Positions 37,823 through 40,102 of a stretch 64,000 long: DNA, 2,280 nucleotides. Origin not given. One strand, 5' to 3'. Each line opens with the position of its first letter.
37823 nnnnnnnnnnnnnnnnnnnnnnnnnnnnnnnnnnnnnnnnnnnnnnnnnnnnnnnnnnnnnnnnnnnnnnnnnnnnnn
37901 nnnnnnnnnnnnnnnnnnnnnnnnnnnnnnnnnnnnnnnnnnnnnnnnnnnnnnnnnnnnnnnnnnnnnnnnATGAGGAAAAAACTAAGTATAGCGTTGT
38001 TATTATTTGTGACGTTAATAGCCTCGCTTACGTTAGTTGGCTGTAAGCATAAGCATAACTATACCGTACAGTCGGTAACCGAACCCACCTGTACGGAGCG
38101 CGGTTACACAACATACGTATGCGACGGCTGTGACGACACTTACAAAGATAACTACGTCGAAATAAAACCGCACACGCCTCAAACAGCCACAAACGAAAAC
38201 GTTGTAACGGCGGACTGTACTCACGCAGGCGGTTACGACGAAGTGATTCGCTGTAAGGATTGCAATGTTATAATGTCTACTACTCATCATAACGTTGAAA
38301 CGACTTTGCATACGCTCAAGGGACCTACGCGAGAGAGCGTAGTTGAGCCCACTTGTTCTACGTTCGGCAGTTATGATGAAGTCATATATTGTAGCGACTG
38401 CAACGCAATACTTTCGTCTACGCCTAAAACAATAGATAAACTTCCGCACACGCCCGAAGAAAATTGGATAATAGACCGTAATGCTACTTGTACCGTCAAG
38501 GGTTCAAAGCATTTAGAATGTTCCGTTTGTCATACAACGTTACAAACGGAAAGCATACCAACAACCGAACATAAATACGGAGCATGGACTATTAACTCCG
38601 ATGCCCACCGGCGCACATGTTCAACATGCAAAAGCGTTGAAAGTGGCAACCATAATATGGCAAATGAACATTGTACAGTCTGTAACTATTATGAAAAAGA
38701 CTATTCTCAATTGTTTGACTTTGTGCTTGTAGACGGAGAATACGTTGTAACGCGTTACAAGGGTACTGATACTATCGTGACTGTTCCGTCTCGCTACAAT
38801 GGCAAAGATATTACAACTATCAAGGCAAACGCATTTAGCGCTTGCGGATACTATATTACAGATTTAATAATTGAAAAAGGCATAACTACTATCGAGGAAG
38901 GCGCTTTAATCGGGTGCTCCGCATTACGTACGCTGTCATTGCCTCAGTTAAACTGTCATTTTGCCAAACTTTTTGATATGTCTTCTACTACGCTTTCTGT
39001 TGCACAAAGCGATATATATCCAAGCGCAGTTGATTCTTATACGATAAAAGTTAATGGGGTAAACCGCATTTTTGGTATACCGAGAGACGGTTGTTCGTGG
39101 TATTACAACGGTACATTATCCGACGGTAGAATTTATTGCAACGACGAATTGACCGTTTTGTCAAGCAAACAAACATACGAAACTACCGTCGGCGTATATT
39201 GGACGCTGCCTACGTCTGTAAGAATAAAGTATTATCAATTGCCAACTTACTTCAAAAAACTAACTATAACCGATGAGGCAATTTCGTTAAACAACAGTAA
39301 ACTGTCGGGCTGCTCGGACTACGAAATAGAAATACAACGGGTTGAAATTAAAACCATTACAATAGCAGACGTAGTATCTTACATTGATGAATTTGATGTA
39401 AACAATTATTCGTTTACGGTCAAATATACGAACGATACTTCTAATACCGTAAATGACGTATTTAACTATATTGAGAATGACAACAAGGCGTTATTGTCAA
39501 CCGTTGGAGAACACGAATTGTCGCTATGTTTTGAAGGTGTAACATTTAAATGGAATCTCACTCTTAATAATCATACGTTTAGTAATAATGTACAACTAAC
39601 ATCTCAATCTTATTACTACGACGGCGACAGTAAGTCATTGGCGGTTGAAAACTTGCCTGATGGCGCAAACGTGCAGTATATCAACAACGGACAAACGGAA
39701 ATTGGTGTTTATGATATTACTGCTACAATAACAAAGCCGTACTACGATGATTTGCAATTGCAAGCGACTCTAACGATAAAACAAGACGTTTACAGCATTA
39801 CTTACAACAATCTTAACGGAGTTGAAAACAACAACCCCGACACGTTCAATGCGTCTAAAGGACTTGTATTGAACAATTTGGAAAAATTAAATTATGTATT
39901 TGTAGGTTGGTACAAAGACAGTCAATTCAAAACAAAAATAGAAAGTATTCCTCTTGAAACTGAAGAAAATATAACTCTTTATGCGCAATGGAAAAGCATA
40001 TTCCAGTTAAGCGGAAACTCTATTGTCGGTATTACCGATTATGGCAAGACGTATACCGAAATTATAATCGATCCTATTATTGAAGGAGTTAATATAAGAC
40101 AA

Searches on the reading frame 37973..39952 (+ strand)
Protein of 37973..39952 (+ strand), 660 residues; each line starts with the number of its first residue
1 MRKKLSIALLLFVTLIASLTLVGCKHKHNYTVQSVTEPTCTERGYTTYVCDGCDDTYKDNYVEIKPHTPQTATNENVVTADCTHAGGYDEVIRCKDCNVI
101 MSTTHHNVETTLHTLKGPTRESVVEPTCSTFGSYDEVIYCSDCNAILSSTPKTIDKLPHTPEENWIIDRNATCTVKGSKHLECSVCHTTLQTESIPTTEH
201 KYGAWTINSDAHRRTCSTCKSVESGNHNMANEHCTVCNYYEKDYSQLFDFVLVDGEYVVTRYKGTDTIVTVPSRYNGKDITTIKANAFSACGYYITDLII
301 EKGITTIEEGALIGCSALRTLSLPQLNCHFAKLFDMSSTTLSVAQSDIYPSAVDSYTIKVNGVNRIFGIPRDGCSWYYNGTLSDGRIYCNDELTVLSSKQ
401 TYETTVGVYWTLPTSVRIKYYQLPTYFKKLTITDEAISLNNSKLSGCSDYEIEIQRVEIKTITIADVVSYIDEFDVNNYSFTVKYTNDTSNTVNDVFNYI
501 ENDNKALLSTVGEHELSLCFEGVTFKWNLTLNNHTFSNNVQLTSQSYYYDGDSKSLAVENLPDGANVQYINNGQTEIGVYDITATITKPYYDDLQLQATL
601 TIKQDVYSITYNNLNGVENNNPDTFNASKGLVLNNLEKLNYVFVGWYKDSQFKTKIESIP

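Call 24: find_homologous_proteins(query=window:37973-39952:+, max_evalue=0.00001)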
Query window:37973-39952:+ (660 aa): 148 proteins with E <= 0.00001 among 6592 candidates; the best 120 are listed.
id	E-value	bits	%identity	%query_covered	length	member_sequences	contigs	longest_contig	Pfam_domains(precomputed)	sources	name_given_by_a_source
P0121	1.1e-90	323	43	47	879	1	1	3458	PF13306.13,PF13855.13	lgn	-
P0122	4.5e-52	196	30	34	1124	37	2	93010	-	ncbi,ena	-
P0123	3.7e-44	169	34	32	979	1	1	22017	PF00404.25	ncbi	-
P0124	2.7e-38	150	36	30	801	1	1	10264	PF00963.25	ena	-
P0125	2.9e-38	150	34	36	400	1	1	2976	-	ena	-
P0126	4.0e-38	150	40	24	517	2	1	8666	-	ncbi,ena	-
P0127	5.1e-38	149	39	22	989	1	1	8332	PF00404.25,PF13620.13,PF22904.4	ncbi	-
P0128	1.2e-32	131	36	29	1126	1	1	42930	-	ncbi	-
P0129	2.0e-32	131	29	33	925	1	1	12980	PF00395.26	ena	-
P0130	1.3e-31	128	35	29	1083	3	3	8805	PF00395.26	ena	-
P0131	1.3e-31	128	37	27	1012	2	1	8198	PF09479.17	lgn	-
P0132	1.9e-31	127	30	32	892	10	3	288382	-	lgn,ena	-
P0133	2.2e-31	127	30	24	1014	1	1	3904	-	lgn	-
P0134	2.5e-31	127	28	42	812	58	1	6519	PF13306.13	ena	-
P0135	1.9e-30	124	35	24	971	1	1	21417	PF00963.25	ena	-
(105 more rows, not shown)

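Call 25: find_encoding_contigs(protein=P0121, flank=3000, max_places=3)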
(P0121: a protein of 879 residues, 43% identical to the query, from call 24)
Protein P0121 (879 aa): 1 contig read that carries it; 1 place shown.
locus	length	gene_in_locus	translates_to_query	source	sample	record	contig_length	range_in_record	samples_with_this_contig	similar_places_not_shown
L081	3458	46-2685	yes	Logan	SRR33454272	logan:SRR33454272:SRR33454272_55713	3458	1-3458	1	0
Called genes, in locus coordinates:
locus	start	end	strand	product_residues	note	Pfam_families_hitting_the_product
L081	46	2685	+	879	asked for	PF13306:LRR_5, PF13855:LRR_8 (faint), PF13306:LRR_5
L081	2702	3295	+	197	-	PF27257:HI_0787_N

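Call 30: find_encoding_contigs(protein=P0125, flank=3000, max_places=3)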
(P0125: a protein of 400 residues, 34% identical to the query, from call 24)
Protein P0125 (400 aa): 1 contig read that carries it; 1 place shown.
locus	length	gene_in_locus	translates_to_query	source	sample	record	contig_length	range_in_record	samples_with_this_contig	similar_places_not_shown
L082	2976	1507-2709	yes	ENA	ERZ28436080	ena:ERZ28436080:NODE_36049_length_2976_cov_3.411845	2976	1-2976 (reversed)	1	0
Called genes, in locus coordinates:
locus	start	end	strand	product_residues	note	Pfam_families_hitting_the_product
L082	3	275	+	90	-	?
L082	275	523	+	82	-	-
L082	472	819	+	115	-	PF02661:Fic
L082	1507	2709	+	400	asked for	-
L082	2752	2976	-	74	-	?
